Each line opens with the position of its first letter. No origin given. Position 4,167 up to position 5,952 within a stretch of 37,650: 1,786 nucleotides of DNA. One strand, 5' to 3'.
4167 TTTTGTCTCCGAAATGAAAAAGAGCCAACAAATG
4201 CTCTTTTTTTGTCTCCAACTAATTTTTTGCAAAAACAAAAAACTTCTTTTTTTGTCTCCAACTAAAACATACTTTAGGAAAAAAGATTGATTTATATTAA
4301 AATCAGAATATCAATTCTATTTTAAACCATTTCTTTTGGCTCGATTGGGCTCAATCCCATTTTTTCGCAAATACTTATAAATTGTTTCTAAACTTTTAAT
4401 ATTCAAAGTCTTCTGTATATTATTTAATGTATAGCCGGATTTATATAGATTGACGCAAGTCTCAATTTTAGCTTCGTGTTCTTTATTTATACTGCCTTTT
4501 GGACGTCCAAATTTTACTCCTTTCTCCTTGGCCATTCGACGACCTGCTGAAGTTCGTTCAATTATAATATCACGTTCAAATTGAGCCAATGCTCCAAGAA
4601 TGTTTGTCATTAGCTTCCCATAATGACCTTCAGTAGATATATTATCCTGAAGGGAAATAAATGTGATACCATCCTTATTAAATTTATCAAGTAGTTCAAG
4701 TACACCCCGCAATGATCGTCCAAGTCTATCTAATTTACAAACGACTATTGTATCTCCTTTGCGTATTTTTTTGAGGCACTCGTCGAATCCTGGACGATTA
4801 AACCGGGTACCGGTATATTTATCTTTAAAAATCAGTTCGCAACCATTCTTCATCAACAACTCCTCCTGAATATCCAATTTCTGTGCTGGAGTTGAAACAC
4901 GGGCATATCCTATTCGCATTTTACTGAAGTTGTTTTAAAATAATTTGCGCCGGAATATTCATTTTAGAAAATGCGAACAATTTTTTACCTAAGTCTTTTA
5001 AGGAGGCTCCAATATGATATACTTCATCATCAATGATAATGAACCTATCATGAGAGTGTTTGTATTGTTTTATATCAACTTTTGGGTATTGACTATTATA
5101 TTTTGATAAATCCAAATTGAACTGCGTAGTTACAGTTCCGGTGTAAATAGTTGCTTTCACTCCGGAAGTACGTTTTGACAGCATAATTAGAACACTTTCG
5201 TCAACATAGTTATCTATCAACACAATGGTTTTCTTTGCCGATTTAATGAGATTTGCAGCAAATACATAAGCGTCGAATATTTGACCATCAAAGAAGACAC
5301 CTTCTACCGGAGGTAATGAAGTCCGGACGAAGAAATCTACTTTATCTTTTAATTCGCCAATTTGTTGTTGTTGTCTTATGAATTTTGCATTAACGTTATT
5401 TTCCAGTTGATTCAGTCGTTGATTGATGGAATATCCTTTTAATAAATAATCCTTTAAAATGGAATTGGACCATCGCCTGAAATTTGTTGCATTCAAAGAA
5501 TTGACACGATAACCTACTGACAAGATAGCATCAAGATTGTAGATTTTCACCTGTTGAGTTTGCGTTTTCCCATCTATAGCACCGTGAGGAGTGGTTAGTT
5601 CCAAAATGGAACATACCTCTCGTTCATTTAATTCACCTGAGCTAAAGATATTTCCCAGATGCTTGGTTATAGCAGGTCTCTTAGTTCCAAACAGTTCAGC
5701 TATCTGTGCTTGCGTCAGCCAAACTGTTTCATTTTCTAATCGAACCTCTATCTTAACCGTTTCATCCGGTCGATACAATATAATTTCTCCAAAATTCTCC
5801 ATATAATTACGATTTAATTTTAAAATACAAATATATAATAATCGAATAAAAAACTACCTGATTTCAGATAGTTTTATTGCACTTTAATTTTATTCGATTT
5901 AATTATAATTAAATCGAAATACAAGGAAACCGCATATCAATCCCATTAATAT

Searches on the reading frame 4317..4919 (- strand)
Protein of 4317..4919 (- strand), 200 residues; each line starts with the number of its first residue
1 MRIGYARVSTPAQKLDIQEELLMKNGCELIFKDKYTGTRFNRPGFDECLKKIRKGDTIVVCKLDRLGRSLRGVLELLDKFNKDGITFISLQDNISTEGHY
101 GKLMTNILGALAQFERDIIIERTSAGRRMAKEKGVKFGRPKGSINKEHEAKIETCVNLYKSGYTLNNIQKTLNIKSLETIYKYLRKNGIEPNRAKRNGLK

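Call 7: search_protein_families(library=pfam, proteins=[window:4317-4919:-], max_evalue=0.01)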
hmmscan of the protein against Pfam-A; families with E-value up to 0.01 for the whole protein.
window:4317-4919:- (200 aa): 2 families
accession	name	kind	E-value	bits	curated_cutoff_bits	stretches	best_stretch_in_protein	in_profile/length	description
PF00239.26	Resolvase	-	4.3e-40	137.6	23.3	1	3-135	2-144/145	Resolvase, N terminal domain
PF02796.21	HTH_7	-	5.9e-05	23.6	23.8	1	138-186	1-44/45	Helix-turn-helix domain of resolvase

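Call 9: search_protein_families(library=ncbifam, proteins=[window:4317-4919:-], max_evalue=0.01)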
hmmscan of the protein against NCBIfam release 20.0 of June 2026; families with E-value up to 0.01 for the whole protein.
window:4317-4919:- (200 aa): 8 families
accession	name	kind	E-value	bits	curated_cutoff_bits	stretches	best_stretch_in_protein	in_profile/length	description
NF041201.1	recomb_XisF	equivalog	7.2e-27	94.4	375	1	2-140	1-147/465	fdxN element excision recombinase XisF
NF009949.0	PRK13413.1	equivalog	1.5e-18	67.3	272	1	1-190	1-199/203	master DNA invertase Mpi family serine-type recombinase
NF047343.1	SCCmet_CcrB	equivalog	1.1e-13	50.7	900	1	35-157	54-178/542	cassette chromosome recombinase CcrB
NF047344.1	SCCmet_CcrA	equivalog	3.4e-11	42.9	700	1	4-134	6-146/442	cassette chromosome recombinase CcrA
NF047347.1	SCCmet_CcrC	equivalog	1.8e-09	36.7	900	1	41-123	58-142/558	cassette chromosome recombinase CcrC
NF049883.1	resolv_YneB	equivalog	3.1e-06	26.8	175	1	26-173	36-190/211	YneB family resolvase-like protein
NF033518.0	transpos_IS607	equivalog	3.1e-05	23.6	110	1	3-88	57-152/187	IS607 family transposase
NF040595.1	HTH_Cbp1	equivalog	0.0006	19.8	140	1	124-193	30-92/135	CRISPR DNA repeat-binding protein Cbp1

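Call 48: find_homologous_proteins(query=window:4317-4919:-, max_evalue=1e-20)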
Query window:4317-4919:- (200 aa): 6439 proteins with E <= 1e-20 among 7419 candidates; the best 120 are listed.
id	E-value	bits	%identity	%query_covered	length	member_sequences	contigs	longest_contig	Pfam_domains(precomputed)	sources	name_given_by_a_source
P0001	5.3e-127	439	100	100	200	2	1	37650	PF00239.27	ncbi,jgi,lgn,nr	ncbi:MAG: recombinase family protein [Bacteroidales bacterium]|jgi:DNA invertase Pin-like site-speci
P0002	1.9e-102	359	80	99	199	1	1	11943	PF00239.27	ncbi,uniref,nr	ncbi:recombinase family protein [Bacteroides sp. 51]|uniref:recombinase family protein n=1 Tax=Bacte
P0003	4.1e-77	276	66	98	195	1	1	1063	PF00239.27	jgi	jgi:DNA invertase Pin-like site-specific DNA recombinase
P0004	2.2e-76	274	66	98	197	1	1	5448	PF00239.27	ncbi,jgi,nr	ncbi:MAG: recombinase family protein [Holosporales bacterium]|jgi:DNA invertase Pin-like site-specif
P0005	4.1e-73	263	61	98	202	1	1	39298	PF00239.27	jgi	-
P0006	1.8e-69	251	61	98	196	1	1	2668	PF00239.27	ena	-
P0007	6.7e-65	236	57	99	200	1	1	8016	PF00239.27,PF02796.22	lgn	-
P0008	3.4e-64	234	56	98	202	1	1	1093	PF00239.27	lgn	-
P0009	3.6e-64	234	59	98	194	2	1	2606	PF00239.27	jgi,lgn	-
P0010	5.3e-64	233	61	95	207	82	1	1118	PF00239.27,PF02796.22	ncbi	-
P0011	6.7e-64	233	62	95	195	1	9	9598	PF00239.27,PF13518.13,PF02796.22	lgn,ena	-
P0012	8.5e-64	233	62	95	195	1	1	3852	PF00239.27,PF13518.13,PF02796.22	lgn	-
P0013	8.5e-64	233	62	95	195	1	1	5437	PF00239.27,PF13518.13,PF02796.22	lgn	-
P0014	9.8e-64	233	61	95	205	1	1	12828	PF00239.27,PF02796.22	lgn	-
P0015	1.0e-63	233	61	95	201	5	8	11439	PF00239.27,PF02796.22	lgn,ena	-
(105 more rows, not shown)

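Call 49: find_encoding_contigs(protein=P0002, flank=10000, max_places=3)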
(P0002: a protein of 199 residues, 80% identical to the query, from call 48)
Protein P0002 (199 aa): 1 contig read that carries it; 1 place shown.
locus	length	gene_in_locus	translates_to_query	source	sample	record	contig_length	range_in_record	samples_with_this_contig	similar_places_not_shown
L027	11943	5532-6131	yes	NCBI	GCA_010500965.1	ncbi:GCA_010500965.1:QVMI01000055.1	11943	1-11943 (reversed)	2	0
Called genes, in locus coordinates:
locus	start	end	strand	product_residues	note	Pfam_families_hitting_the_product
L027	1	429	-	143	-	?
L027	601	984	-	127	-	-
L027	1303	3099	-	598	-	PF04326:SLFN_AlbA_2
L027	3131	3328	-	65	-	-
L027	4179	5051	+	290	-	PF13310:Virulence_RhuM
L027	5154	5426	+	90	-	-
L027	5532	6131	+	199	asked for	PF00239:Resolvase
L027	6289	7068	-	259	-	PF13340:DUF4096, PF01609:DDE_Tnp_1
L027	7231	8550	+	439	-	-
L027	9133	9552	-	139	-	-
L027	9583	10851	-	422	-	-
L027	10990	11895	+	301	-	PF02601:Exonuc_VII_L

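Call 50: find_encoding_contigs(protein=P0005, flank=10000, max_places=3)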
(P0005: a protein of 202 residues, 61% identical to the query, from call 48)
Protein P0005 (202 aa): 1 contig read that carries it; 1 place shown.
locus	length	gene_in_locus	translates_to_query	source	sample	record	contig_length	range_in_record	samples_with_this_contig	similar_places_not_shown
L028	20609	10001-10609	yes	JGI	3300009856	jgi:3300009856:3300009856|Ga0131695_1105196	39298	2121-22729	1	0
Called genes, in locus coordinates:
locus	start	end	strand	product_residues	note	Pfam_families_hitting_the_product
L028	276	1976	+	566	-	PF02195:ParB_N, PF17762:HTH_ParB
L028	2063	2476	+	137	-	-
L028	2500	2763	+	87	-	-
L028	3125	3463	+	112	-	-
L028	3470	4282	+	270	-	PF01507:PAPS_reduct (weak)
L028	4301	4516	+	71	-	-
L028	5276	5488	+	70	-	-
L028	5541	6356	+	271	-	PF02586:SRAP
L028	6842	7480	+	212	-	-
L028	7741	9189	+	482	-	PF04326:SLFN_AlbA_2, PF13749:HATPase_c_4, PF12802:MarR_2 (weak), PF13412:HTH_24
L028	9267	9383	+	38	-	-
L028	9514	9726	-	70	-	-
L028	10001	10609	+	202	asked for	PF00239:Resolvase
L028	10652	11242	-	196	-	-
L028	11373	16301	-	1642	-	PF07669:Eco57I, PF28553:WH_1, PF28554:DUF8437, PF28555:Helicase_dom, PF00271:Helicase_C (weak), PF28556:DUF8438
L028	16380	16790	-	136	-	PF08989:DUF1896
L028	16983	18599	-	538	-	PF13154:DUF3991, PF13155:Toprim_2 (weak)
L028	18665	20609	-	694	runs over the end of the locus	PF13475:DUF4116 (faint)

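Call 68: list_cluster_members(proteins=[P0001])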
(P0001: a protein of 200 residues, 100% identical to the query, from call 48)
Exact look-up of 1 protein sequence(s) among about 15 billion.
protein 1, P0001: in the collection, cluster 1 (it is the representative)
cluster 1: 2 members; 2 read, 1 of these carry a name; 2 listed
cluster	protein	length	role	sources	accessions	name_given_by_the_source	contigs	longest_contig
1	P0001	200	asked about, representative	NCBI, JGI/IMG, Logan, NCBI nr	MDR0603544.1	MAG: recombinase family protein [Bacteroidales bacterium] | DNA invertase Pin-like site-specific DNA recombinase | recombinase family protein [Bacteroidales bacterium]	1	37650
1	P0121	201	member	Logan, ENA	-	-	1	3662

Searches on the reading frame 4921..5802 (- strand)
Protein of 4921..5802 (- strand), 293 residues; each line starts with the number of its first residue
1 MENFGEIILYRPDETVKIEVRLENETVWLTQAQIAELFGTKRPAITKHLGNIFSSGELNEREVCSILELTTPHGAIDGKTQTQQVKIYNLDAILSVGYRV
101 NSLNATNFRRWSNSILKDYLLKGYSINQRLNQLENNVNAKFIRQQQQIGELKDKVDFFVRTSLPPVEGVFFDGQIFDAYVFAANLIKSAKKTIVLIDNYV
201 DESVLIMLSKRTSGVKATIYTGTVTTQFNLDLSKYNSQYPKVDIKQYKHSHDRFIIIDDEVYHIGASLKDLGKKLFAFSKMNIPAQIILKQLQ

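Call 7: search_protein_families(library=pfam, proteins=[window:4921-5802:-], max_evalue=0.01)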
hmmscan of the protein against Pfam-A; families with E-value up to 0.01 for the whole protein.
window:4921-5802:- (293 aa): 2 families
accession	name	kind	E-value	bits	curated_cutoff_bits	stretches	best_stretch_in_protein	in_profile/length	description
PF13310.11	Virulence_RhuM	-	1.9e-19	70.4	33.7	1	76-148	11-84/252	Virulence protein RhuM family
PF13091.12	PLDc_2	-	0.0047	17.2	27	0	184-265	3-96/132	PLD-like domain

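Call 9: search_protein_families(library=ncbifam, proteins=[window:4921-5802:-], max_evalue=0.01)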
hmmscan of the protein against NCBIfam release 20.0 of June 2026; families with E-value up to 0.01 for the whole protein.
window:4921-5802:- (293 aa): 1 family
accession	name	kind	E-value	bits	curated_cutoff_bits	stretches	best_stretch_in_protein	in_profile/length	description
NF040700.1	VPA1262_N_dom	domain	0.00011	21.1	80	1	251-274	424-452/478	VPA1262 family N-terminal domain-containing protein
